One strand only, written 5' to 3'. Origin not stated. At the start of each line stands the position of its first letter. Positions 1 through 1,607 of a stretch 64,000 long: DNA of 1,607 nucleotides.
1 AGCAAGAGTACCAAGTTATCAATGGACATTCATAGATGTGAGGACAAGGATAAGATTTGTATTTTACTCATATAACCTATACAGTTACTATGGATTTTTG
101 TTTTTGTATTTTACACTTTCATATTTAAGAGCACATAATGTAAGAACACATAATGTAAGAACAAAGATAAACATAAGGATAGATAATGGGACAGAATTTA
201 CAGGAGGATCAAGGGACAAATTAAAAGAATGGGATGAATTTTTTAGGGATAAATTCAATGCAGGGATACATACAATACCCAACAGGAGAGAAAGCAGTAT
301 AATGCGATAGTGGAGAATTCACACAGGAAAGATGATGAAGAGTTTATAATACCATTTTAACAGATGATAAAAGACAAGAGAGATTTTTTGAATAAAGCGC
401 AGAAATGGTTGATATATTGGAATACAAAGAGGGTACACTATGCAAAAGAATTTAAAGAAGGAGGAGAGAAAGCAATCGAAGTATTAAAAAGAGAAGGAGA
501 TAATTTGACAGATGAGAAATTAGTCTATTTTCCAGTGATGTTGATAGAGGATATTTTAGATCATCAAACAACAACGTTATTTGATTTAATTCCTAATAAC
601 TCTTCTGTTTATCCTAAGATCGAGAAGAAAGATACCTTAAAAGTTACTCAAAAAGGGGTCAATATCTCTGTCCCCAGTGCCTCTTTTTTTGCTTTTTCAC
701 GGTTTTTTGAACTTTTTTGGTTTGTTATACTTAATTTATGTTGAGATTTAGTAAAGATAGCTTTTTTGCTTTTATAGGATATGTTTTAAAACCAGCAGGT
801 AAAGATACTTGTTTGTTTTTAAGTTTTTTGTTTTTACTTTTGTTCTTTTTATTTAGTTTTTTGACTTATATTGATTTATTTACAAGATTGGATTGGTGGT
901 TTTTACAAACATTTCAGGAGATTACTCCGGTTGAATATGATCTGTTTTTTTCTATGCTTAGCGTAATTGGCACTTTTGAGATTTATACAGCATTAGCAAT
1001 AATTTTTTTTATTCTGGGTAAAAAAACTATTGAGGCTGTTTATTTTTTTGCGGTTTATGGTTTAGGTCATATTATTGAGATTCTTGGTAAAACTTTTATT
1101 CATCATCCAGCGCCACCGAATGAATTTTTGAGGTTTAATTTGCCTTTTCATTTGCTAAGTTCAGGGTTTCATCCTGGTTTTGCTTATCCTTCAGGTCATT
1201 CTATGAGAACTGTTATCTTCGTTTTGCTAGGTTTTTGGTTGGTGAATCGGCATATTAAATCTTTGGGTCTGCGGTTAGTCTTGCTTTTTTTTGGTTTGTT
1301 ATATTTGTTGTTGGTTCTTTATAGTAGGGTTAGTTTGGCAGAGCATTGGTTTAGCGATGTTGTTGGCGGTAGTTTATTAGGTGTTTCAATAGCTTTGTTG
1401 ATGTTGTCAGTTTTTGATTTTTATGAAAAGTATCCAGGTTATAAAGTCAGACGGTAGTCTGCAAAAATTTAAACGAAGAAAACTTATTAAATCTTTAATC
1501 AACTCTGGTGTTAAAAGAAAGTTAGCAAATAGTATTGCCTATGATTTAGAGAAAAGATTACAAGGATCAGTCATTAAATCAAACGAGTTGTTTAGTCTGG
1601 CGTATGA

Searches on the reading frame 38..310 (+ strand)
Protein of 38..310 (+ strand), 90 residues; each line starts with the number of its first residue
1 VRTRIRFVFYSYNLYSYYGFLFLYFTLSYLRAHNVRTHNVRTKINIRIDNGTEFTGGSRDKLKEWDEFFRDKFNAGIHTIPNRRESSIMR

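Call 50: search_protein_families(library=padloc, alignment_id=A3, max_evalue=0.001)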
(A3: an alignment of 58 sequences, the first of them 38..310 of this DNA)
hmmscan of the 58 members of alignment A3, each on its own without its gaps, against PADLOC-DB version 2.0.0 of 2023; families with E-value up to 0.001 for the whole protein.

A. member 1, window:38-310:+ (90 aa): 0 families

B. families by the number of members that match (of 58 scanned): 40 families (the first 25 are shown)
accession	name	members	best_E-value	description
PDLC04140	mad8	4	2.6e-08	mads_8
PDLC02215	QatD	2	1e-07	-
PDLC01667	Cas12d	1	1.5e-122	Cas12d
PDLC01666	Cas12d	1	4.5e-116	CAS-V-D; effector__SPE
PDLC04606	PDC-M37B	1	9.5e-40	-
PDLC04605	PDC-M37B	1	1.4e-37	-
PDLC03838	DolB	1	3.7e-35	-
PDLC01664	Cas12c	1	2.1e-31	Cas12c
PDLC01663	Cas12c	1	1.9e-26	CAS-V-C; effector__SPE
PDLC01449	Cas1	1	8.3e-22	"CAS-I,CAS-II,CAS-III,CAS-IV,CAS-V,CAS-VI; acquisition_1"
PDLC01248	Cas1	1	1.8e-20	"CAS-I,CAS-II,CAS-III,CAS-IV,CAS-V,CAS-VI; acquisition_1"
PDLC00927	Cas1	1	2.3e-18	CRISPR-associated endonuclease Cas1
PDLC01608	Cas1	1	5.6e-18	"CAS-I,CAS-II,CAS-III,CAS-IV,CAS-V,CAS-VI; acquisition_1"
PDLC01249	Cas1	1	3.5e-17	"CAS-I,CAS-II,CAS-III,CAS-IV,CAS-V,CAS-VI; acquisition_1"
PDLC01665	Cas12c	1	3.9e-15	Cas12c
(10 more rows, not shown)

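Call 51: search_protein_families(library=pfam, proteins=[window:38-310:+], max_evalue=0.01)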
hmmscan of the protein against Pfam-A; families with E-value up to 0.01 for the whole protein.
window:38-310:+ (90 aa): 0 families

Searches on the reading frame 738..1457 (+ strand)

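Call 52: search_protein_families(library=pfam, proteins=[window:738-1457:+], max_evalue=0.01)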
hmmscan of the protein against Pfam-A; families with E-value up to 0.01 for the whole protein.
window:738-1457:+ (239 aa): 2 families
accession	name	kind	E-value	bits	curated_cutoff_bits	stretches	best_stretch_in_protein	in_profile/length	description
PF01569.27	PAP2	-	8e-18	64.9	27.2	1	100-226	2-125/130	PAP2 superfamily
PF14378.12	PAP2_3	-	0.0027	18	27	1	145-220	122-189/190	PAP2 superfamily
